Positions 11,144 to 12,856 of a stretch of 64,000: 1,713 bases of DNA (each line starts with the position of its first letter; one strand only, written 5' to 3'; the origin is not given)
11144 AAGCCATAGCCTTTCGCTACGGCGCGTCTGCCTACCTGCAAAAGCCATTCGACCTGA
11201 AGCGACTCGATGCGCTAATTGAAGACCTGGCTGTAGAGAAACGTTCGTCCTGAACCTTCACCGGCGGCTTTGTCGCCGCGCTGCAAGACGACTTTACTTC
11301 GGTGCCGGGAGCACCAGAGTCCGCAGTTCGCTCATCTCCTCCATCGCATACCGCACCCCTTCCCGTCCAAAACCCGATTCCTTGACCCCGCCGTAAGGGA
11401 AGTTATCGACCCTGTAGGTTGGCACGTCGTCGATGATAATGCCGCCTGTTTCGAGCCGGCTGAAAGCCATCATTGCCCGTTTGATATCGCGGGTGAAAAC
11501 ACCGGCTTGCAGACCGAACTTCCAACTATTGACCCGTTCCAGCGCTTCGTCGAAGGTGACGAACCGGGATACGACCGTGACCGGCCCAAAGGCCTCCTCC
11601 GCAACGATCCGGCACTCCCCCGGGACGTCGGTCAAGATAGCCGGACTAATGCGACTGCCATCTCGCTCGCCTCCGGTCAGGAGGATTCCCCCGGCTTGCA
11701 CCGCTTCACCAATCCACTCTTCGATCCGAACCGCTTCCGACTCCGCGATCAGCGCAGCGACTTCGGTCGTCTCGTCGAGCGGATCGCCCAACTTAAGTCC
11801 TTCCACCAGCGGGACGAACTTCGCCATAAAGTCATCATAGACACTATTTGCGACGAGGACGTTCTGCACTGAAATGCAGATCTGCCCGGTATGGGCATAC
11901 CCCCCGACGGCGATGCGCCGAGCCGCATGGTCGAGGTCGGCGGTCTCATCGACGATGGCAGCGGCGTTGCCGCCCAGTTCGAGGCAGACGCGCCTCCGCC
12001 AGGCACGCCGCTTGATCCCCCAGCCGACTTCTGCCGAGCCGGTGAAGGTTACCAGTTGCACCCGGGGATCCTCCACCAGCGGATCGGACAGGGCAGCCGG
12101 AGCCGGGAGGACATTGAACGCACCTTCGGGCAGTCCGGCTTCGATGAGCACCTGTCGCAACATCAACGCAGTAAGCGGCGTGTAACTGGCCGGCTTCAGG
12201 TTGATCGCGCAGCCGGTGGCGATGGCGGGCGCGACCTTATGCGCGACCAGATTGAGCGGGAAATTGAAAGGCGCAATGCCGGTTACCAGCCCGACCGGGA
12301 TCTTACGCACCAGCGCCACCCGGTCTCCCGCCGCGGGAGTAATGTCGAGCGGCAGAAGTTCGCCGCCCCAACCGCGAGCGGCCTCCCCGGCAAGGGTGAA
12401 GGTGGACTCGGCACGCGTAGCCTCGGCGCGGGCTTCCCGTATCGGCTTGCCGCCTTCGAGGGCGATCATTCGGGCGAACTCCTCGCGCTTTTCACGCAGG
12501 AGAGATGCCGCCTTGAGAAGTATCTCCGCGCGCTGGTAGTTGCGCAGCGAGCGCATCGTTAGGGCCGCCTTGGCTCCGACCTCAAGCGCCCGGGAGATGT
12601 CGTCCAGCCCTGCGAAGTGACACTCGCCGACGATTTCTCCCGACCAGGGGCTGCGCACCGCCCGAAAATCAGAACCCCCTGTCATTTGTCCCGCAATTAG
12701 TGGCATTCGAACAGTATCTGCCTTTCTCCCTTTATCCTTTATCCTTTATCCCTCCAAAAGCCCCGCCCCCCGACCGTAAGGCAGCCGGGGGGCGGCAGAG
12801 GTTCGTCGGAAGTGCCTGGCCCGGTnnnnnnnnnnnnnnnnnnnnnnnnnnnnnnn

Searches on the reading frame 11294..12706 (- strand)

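Call 22: search_protein_families(library=pfam, max_evalue=0.00001, proteins=[window:11294-12706:-])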
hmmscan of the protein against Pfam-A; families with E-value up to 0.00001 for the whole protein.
window:11294-12706:- (470 aa): 1 family
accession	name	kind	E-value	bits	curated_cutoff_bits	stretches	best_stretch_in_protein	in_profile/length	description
PF00171.27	Aldedh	-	4.6e-136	454.5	23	1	16-463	10-460/461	Aldehyde dehydrogenase family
